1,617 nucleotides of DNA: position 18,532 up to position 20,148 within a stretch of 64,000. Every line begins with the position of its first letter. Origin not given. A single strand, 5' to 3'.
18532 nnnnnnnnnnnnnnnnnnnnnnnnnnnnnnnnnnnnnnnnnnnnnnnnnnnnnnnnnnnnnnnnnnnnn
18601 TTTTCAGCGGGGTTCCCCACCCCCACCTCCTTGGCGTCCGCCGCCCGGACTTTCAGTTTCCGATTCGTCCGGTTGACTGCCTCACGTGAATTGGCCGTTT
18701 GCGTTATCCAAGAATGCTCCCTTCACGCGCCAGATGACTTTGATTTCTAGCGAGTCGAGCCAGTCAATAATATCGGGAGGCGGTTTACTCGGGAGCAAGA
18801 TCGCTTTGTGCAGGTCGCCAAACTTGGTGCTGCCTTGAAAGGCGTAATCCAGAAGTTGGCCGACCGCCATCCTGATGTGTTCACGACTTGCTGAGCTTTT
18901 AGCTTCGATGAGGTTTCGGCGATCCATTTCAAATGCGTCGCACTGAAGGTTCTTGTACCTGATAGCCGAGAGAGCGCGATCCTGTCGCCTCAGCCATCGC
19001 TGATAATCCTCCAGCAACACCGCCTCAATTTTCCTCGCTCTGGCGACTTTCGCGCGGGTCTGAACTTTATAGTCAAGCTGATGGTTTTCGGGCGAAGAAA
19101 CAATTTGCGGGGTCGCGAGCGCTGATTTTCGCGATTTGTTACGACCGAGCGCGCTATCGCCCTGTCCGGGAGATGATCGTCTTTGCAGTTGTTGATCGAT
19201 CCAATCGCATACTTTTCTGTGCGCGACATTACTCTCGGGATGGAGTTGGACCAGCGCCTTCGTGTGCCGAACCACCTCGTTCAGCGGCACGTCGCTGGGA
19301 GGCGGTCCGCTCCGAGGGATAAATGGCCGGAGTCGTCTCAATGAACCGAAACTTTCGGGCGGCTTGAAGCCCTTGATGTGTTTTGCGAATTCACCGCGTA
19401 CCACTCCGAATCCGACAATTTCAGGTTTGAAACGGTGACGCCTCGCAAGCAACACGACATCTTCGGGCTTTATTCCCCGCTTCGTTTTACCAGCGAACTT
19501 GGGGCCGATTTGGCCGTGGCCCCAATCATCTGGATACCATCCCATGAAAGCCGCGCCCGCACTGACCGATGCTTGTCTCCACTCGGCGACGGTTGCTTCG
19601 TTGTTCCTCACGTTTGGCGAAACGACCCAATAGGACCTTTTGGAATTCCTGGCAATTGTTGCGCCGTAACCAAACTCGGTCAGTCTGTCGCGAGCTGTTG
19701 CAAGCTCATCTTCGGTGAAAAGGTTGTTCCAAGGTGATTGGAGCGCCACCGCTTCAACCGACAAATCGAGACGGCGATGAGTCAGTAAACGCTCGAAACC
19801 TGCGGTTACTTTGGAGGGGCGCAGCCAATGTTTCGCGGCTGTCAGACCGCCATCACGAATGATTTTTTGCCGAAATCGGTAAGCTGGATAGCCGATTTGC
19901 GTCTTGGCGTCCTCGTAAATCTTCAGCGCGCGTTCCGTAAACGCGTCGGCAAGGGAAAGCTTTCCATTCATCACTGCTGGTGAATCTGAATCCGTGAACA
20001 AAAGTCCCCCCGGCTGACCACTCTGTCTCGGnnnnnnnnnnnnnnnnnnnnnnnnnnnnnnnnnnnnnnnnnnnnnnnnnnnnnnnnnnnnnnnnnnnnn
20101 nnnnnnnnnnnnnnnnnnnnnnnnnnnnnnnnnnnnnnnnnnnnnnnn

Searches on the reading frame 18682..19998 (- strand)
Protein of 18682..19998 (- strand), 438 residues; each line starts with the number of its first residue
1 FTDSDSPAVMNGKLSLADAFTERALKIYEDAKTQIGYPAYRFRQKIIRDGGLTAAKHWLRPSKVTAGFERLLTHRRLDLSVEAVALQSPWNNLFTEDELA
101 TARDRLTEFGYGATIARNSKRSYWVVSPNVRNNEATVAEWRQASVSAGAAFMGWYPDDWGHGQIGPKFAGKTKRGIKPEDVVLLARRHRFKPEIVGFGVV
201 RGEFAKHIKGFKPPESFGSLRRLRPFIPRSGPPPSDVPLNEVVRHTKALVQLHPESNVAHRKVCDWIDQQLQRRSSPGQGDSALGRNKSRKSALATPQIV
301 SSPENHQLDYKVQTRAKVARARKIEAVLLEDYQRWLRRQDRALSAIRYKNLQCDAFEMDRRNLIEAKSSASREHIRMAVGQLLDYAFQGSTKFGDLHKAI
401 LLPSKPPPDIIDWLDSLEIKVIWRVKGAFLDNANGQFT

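Call 86: search_protein_families(library=pfam, proteins=[window:18682-19998:-], max_evalue=0.001)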
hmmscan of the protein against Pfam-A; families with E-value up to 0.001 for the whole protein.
window:18682-19998:- (438 aa): 0 families

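Call 113: search_protein_families(library=pfam, proteins=[window:18682-19998:-], max_evalue=10)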
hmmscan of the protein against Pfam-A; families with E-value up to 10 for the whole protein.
window:18682-19998:- (438 aa): 1 family
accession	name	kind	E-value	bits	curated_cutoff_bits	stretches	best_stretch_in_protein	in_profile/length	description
PF24410.1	wHTH-HSP90_Na-assoc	-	0.013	16.3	23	0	52-85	14-47/55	wHTH-Hsp90_Na associated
